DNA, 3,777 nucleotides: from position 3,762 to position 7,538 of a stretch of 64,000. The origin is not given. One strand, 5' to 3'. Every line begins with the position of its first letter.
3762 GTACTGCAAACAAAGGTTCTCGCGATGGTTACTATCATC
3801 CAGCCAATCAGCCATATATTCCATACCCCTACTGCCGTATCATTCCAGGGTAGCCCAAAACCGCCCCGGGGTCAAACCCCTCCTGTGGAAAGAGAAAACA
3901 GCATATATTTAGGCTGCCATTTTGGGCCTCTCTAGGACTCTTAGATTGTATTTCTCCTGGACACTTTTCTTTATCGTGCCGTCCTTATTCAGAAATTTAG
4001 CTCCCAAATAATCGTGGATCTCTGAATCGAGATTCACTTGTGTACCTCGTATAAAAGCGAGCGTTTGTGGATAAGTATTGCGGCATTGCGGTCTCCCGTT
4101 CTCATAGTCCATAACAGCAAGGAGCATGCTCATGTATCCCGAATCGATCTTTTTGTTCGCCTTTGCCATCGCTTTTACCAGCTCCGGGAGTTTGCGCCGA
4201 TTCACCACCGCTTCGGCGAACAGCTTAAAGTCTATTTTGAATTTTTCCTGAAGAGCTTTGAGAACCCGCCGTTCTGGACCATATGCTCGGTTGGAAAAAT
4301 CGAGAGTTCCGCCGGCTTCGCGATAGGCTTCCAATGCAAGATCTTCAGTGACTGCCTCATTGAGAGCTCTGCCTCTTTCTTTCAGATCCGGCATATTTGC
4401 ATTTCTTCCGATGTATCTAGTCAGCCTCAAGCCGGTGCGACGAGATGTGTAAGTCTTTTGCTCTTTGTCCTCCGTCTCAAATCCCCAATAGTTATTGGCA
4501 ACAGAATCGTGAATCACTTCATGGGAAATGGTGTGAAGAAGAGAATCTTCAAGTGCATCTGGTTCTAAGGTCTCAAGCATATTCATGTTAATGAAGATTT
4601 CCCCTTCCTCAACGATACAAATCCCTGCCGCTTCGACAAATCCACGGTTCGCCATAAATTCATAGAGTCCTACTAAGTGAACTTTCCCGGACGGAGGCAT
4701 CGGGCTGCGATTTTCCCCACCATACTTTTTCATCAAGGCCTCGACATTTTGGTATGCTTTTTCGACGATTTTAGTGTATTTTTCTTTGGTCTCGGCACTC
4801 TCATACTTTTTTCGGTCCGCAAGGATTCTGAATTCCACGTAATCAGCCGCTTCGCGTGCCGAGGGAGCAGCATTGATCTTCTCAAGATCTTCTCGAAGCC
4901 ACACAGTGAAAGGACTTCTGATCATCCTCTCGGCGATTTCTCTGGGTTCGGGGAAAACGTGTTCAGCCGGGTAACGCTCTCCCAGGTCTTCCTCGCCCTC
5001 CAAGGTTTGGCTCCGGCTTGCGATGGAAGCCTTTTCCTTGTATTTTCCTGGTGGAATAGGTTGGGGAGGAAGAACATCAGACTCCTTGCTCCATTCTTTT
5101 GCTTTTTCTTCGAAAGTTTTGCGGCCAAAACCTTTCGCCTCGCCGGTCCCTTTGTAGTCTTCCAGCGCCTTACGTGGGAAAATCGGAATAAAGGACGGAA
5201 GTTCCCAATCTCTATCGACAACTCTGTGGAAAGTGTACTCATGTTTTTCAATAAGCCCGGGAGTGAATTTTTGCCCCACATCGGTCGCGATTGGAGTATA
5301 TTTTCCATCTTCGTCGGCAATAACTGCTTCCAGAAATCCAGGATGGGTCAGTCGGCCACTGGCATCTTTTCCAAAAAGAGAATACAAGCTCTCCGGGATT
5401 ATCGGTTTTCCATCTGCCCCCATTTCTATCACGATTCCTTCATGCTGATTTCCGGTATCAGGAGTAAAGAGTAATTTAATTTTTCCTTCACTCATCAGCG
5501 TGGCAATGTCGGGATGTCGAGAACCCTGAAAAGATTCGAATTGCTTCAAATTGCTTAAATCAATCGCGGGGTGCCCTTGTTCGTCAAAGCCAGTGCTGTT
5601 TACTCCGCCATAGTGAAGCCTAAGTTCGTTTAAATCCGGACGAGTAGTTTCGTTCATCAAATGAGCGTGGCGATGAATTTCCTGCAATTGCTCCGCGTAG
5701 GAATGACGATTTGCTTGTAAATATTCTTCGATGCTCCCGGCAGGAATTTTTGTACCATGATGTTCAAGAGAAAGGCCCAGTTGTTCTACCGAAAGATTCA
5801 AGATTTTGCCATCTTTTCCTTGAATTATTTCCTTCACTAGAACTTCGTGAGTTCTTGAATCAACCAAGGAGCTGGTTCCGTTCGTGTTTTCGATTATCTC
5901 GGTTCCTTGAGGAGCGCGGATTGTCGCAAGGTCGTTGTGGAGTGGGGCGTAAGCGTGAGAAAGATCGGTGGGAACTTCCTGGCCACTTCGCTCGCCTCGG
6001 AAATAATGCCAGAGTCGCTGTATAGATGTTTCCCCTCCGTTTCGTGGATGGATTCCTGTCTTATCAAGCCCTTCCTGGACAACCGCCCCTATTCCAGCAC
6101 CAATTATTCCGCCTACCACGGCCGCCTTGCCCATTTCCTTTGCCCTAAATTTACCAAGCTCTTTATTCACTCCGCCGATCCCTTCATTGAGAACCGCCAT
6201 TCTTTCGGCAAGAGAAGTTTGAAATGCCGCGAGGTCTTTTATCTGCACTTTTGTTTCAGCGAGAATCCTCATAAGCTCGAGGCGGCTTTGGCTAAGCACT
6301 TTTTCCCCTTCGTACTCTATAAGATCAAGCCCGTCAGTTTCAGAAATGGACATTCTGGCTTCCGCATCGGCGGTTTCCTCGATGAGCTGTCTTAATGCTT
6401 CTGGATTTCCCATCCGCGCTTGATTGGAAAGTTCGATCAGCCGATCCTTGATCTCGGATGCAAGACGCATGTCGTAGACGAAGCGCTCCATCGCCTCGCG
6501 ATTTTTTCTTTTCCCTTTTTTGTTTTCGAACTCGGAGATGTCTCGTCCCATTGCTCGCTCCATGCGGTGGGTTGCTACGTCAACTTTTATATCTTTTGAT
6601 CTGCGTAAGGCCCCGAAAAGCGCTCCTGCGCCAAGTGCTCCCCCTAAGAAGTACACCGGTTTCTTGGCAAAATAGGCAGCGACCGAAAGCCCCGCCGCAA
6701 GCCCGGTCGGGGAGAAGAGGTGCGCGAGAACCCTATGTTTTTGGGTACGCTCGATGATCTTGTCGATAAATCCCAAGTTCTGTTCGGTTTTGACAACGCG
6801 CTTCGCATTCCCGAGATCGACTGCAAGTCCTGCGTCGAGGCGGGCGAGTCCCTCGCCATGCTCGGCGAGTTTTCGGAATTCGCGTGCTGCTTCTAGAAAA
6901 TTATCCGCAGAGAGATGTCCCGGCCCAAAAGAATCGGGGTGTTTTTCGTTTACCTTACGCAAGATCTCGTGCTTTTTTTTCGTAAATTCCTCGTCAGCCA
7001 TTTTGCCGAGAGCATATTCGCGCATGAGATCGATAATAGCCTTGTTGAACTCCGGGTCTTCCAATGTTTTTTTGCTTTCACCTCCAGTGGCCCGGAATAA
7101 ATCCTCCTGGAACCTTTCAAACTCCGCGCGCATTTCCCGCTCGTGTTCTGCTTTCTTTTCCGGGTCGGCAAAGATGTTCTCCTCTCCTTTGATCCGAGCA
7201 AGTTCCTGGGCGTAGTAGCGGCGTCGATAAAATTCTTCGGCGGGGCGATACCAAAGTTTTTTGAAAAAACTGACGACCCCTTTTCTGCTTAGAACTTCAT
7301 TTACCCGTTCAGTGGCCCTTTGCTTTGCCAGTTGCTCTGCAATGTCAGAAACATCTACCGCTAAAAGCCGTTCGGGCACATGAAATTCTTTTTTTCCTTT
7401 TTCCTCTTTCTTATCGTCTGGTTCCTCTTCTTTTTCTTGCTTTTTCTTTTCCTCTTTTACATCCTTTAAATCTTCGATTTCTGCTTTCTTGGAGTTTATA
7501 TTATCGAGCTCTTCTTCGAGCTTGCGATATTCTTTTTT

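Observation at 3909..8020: Two-gene minus-strand unit: 106-aa protein plus 1262-aa coiled-coil/TM protein with C-terminal HExxH motif, no recognisable family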

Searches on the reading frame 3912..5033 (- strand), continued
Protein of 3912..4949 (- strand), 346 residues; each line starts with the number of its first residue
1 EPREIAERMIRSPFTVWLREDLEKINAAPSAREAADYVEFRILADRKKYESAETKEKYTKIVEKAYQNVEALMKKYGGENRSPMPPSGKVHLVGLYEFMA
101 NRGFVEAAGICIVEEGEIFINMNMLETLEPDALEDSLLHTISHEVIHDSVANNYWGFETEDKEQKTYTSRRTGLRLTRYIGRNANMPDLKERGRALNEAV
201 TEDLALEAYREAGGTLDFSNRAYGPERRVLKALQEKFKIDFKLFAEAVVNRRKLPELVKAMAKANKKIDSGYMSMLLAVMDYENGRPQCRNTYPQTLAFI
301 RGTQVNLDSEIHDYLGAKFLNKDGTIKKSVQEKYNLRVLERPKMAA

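Call 102: search_protein_families(library=ncbifam, proteins=[P0049, P0026, P0066], max_evalue=1)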
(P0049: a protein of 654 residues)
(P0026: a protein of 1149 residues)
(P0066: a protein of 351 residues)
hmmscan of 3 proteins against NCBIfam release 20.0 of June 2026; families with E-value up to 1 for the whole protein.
P0049 (654 aa): 1 family
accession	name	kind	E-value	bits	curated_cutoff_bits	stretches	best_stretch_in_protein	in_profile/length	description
NF006841.0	PRK09357.2-2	equivalog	0.03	13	640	1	136-224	280-368/421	dihydroorotase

P0026 (1149 aa): 0 families

P0066 (351 aa): 1 family
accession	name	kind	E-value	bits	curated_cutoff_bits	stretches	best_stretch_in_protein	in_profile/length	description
NF038145.1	Hvo_1808_fam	equivalog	0.0072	15.6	200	1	191-229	129-166/432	Hvo_1808 family surface protein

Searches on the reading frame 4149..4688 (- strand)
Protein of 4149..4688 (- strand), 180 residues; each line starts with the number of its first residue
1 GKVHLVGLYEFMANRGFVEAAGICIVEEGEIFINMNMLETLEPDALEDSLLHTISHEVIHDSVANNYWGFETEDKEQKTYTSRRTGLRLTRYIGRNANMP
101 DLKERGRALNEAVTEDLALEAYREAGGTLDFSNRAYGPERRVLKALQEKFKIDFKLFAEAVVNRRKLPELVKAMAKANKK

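Call 72: search_solved_structures(query=A7, max_evalue=10, show_alignments=3)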
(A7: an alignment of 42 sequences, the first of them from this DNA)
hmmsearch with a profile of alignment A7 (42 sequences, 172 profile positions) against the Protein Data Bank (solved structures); distinct sequences matched with E-value up to 10: 4.
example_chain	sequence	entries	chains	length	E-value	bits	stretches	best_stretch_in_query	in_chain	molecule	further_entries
1tvi_A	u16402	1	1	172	0.14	15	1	38-92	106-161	Hypothetical UPF0054 protein TM1509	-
4jix_A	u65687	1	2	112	0.61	12.8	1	14-61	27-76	Projannalysin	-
3fn4_A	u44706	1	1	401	1.5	11.6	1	81-126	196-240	NAD-dependent formate dehydrogenase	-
2gsd_A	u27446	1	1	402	1.5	11.6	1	81-126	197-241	NAD-dependent formate dehydrogenase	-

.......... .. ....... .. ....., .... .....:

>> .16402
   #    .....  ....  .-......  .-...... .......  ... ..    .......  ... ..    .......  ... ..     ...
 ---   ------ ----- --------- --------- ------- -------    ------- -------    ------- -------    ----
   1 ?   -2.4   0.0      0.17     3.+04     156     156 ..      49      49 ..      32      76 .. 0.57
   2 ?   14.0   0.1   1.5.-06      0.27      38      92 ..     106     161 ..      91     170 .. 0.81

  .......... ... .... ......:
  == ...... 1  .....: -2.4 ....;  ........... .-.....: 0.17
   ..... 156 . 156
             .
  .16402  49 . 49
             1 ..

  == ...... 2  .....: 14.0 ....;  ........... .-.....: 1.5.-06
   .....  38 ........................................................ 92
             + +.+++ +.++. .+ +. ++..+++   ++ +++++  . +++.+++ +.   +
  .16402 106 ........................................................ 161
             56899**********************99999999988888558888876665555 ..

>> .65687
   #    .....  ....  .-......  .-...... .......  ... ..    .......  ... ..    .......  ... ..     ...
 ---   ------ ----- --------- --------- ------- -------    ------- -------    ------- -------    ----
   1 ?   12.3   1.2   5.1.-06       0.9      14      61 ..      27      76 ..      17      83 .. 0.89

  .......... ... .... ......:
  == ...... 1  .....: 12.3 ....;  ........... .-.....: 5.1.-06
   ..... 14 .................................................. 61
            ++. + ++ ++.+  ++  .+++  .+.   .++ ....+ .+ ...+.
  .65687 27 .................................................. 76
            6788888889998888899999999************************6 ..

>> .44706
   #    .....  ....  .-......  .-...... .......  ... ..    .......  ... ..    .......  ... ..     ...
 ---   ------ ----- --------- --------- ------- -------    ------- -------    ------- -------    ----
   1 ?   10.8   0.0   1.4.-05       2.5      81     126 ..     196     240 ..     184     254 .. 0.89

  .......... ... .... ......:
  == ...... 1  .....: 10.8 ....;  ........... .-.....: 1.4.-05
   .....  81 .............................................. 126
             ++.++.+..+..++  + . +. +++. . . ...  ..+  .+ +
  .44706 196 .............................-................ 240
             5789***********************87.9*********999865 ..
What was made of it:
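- Tried and rejected: The broader core profile A7 gave only marginal YbeY and projannalysin hits (call 72).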

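Call 73: find_homologous_proteins(query=A7, max_evalue=0.001)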
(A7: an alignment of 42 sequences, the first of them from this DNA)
Query A7 (42 sequences) (180 aa, profile of the alignment): 2 proteins with E <= 0.001 among 2930 candidates.
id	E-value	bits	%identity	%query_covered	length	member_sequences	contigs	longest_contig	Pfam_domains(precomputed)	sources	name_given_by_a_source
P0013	1.1e-36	144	87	99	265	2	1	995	-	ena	-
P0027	3.4e-10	58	44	41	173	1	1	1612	-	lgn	-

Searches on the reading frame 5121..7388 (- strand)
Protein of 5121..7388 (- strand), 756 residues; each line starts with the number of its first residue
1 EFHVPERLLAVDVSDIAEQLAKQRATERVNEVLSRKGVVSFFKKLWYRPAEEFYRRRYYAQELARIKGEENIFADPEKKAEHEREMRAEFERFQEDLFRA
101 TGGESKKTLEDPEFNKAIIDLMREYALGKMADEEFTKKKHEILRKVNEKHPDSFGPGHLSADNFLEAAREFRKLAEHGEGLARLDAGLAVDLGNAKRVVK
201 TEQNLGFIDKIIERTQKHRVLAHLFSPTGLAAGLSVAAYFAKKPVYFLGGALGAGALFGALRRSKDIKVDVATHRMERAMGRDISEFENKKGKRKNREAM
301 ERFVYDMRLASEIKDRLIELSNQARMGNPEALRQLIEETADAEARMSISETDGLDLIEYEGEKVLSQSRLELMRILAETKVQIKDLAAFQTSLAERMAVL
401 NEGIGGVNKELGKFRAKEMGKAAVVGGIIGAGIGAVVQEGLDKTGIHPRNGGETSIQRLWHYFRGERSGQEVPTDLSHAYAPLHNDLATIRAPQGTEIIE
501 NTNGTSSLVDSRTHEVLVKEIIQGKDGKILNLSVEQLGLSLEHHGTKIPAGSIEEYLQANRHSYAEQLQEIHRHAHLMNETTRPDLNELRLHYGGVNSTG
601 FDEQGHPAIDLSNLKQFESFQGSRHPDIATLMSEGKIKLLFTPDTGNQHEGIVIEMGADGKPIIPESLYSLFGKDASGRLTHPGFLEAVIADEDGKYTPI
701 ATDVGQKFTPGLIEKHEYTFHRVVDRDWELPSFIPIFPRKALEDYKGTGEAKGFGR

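Call 26: find_homologous_proteins(query=A3, max_evalue=0.001)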
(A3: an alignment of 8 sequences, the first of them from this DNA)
Query A3 (8 sequences) (756 aa, profile of the alignment): 4 proteins with E <= 0.001 among 8000 candidates.
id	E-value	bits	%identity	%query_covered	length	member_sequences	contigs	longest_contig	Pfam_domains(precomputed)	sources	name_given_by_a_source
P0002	0.0e+0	1216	62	99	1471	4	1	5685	-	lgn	-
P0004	0.0e+0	1180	60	99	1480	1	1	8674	-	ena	-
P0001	0.0e+0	1164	100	100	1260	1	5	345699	-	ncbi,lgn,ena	ncbi:MAG: hypothetical protein AAB500_00805 [Patescibacteria group bacterium]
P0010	1.4e-132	462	40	44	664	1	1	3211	-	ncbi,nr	ncbi:MAG: hypothetical protein M1400_01160, partial [Patescibacteria group bacterium]|nr:hypothetica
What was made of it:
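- Tried and rejected: The second and third word-index searches added almost nothing (calls 26, 73).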

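Call 61: predict_structure(alignment_id=A3)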
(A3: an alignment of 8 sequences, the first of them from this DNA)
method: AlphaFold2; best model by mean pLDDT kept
length: 756 residues; sequences in the alignment: 8
mean_pLDDT: 56.0   pTM: 0.30
mean pLDDT of the five models: 56.0, 53.0, 52.4, 52.2, 46.4
residues with pLDDT >= 90: 13; 70-90: 187; 50-70: 262; < 50: 294
segments of 3 or more residues with pLDDT < 50: 1-13, 36-42, 72-77, 96-105, 154-161, 177-253, 432-495, 532-539, 541-545, 566-589, 617-624, 693-708, 721-756
pLDDT, mean of each block of 10 residues (from residue 1): 29 53 70 54 53 73 65 50 53 49 47 73 74 79 71 48 59 52 31 28 31 32 30 31 39 50 63 65 59 65 74 89 84 90 83 74 64 81 83 88 75 69 55 45 43 43 34 29 27 49 68 63 54 47 53 65 49 27 36 71 81 52 52 70 58 72 78 71 65 39 40 55 33 29 31 30
secondary structure, 60 per line:
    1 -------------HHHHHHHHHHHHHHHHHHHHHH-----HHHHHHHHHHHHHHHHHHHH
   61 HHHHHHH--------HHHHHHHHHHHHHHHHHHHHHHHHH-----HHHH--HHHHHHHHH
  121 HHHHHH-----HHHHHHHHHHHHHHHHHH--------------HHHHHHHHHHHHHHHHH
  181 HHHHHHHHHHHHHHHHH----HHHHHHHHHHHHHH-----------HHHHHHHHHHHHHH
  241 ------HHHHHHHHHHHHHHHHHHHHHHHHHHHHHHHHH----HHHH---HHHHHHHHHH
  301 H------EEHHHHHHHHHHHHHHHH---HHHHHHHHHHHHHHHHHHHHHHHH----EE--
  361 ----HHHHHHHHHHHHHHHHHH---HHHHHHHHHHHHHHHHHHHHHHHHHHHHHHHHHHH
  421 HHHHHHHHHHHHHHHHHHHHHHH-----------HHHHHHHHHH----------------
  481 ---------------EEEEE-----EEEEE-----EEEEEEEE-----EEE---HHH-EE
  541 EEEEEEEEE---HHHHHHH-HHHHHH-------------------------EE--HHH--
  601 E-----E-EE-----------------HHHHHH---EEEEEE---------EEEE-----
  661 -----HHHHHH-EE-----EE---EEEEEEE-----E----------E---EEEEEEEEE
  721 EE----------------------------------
elements in order (helices of 4 or more, strands of 3 or more residues): H14-35 H41-67 H76-100 H106-109 H112-126 H132-149 H164-197 H202-215 H227-240 H247-279 H284-287 H291-301 H310-325 H329-352 H365-382 H386-443 H455-464 E496-500 E506-510 E516-523 E529-531 E539-549 H553-559 H561-566 H628-633 E637-642 E652-655 H666-671 E685-691 E712-722
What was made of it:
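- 6738..7388 (-): aa 104-320: conserved helical region, the start of the N-module shared by all family members. Predicted helical, at low confidence (call 61).
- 6141..6599 (-): aa 367-519: conserved helical region between the hydrophobic segments (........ and AEARMS motifs). This is the best-predicted part of the N-module model, with pLDDT 74-90 (call 61).
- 5118..6056 (-): aa 548-860: beta-rich, fast-evolving middle domain with the conserved motifs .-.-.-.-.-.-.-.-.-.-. and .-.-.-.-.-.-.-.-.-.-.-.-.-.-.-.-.. This is the end of the shared N-module. Strands predicted at low confidence (call 61).
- The N-module model is poor (pLDDT 56, call 61).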

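Call 66: fold_search(model_id=the predicted structure, library=pdb)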
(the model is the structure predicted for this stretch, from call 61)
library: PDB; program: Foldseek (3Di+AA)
matches with E <= 10: 134; with E <= 0.001: 0
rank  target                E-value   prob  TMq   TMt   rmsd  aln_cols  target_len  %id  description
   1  5aji_D                5.2e-01  0.04  0.04  0.09  30.2       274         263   11  MscS D67R1 high resolution (released 2015-07-08)
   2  5aji_F                5.7e-01  0.04  0.04  0.09  30.3       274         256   12  MscS D67R1 high resolution (released 2015-07-08)
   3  5aji_G                6.4e-01  0.03  0.04  0.09  30.2       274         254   12  MscS D67R1 high resolution (released 2015-07-08)
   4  9h95_A                6.7e-01  0.05  0.06  0.11  31.6       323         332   10  YnaI in closed conformation purified in DDM with additional lipids showing ligand-filled pockets (released 2025-09-24)
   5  5aji_E                7.1e-01  0.03  0.04  0.09  30.3       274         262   12  MscS D67R1 high resolution (released 2015-07-08)
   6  4age_A                7.8e-01  0.06  0.05  0.12  29.9       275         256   13  MTSSL spin labeled D67C mutant of MscS in the open form (released 2012-08-15)
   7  9gm7_C                7.8e-01  0.04  0.07  0.10  32.5       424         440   14  MukBEF in a nucleotide-bound state with open neck gate (monomer) (released 2025-03-26)
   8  5aji_B                8.2e-01  0.03  0.04  0.08  30.5       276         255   10  MscS D67R1 high resolution (released 2015-07-08)
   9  5aji_A                8.2e-01  0.03  0.04  0.09  30.2       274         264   12  MscS D67R1 high resolution (released 2015-07-08)
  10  2vv5_A                1.0e+00  0.05  0.05  0.12  29.9       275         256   13  The open structure of MscS (released 2008-08-05)
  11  4agf_A                1.1e+00  0.05  0.05  0.12  29.9       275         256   13  MTSSL spin labeled L124C mutant of MscS in the open form (released 2012-08-15)
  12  9ynu_A                1.1e+00  0.08  0.09  0.03  24.7       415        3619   10  Tra1 and core modules including core tip of ctSAGA complex (released 2025-12-03)
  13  2o7g_A                1.3e+00  0.33  0.06  0.38  11.2        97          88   13  Crystal structure of the Pribnow Box recognition region of SigC from Mycobacterium tuberculosis (released 2006-12-26)
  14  4hwa_A                1.3e+00  0.04  0.05  0.12  30.7       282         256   13  Crystal Structure of Escherichia coli MscS Wildtype (Open State) (released 2013-02-13)
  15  6vyk_A                1.4e+00  0.03  0.04  0.11  31.3       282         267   14  Cryo-EM structure of mechanosensitive channel MscS in PC-18:1 nanodiscs (released 2021-02-10)
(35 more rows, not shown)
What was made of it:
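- On SMC-like or flotillin-like structural proteins: The MukBEF and JetABCD entries in call 66 are non-significant and come from a low-confidence model.
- Tried and rejected: Its Foldseek list (MscS, WW domains) is disregarded (calls 61, 66).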

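Call 85: search_solved_structures(query=A3, max_evalue=10, show_alignments=0)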
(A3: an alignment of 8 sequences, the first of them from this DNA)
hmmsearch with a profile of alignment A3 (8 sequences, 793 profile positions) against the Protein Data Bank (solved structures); distinct sequences matched with E-value up to 10: 0.
